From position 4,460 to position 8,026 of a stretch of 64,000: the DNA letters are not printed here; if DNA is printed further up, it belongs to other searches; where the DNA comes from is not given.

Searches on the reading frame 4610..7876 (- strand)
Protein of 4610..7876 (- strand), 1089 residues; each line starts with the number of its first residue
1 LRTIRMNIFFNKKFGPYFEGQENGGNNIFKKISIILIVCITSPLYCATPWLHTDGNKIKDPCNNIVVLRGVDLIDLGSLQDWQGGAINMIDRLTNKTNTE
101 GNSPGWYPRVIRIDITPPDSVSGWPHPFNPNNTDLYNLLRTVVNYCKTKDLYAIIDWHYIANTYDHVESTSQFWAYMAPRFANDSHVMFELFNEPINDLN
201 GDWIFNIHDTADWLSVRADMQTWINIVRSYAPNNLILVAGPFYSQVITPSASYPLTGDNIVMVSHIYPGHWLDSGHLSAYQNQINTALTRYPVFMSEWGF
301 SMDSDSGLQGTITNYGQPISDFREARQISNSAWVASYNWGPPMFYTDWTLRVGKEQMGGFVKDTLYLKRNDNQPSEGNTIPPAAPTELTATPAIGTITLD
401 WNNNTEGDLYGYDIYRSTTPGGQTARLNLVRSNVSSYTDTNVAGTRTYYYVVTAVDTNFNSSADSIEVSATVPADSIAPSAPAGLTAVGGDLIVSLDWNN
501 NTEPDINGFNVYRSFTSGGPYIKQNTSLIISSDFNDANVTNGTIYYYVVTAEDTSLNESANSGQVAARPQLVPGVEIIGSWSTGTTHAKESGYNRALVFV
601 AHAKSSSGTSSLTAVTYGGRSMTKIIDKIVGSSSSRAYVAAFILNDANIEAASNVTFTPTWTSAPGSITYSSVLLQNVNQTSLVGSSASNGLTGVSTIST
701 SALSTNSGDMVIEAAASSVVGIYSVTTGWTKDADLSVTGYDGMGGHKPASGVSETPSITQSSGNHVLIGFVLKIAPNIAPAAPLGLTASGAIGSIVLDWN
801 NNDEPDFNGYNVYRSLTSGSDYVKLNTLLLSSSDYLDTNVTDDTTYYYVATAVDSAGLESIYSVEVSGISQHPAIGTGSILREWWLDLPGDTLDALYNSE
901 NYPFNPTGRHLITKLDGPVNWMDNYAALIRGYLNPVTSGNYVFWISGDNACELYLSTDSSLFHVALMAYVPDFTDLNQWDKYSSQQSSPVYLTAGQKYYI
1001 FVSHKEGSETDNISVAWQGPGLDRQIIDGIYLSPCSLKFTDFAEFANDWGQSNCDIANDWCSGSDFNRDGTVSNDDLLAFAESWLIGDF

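Call 86: search_protein_families(library=pfam, proteins=[window:4610-7876:-], max_evalue=0.00001)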
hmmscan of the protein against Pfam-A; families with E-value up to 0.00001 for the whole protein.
window:4610-7876:- (1089 aa): 2 families
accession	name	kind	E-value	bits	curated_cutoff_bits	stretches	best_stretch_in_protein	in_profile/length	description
PF00150.24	Cellulase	-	4.3e-27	95.7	23.5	1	110-337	37-270/272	Cellulase (glycosyl hydrolase family 5)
PF07691.17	PA14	-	1.5e-06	28.5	24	1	923-1024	44-140/147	PA14 domain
